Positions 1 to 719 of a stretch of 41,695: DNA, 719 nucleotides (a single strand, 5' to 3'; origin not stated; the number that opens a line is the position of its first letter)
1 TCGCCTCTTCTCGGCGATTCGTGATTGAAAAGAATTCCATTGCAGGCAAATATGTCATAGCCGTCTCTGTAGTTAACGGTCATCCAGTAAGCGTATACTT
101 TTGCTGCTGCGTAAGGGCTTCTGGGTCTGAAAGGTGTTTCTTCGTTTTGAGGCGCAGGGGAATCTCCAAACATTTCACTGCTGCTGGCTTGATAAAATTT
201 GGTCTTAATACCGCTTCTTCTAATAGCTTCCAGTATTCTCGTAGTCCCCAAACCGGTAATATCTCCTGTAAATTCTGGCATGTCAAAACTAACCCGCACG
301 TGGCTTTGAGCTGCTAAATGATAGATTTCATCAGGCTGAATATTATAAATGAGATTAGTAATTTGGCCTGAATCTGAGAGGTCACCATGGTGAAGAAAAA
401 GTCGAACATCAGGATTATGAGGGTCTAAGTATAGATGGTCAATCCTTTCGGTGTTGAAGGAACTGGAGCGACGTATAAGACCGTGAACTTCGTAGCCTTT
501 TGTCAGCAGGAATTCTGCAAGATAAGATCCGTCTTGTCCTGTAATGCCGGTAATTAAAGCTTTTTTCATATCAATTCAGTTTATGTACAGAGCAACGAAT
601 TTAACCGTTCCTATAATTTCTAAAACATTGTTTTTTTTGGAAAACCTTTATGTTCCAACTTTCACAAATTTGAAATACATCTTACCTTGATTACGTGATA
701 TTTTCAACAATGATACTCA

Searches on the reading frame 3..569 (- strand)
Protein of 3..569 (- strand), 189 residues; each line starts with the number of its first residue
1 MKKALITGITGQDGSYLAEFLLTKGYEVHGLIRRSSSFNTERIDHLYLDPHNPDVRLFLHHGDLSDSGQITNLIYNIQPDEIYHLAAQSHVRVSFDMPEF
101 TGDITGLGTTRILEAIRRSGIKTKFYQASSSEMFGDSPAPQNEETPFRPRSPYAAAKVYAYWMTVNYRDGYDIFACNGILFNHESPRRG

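Call 40: search_protein_families(library=ncbifam, proteins=[window:3-569:-], max_evalue=1e-10)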
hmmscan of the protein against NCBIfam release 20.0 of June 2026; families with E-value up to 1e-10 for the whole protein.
window:3-569:- (189 aa): 6 families
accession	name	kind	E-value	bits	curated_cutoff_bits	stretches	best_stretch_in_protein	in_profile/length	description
TIGR01472.1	gmd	equivalog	4.9e-96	321.9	415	1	2-189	1-191/342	GDP-mannose 4,6-dehydratase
TIGR04180.1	EDH_00030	hypoth_equivalog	6.6e-20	71.4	475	1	5-187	2-179/297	NAD-dependent 4,6-dehydratase LegB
TIGR01181.1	dTDP_gluc_dehyt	equivalog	2.3e-19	69.6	365.1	1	4-173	2-171/321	dTDP-glucose 4,6-dehydratase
TIGR02622.1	CDP_4_6_dhtase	equivalog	9.4e-19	67.7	278.45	1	2-168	5-169/352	CDP-glucose 4,6-dehydratase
TIGR01179.1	galE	equivalog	6.9e-14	51.4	262.3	1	4-169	2-161/332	UDP-glucose 4-epimerase GalE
NF043036.1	ErythonDh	equivalog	2.2e-12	46.8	325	1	3-168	2-165/321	D-erythronate dehydrogenase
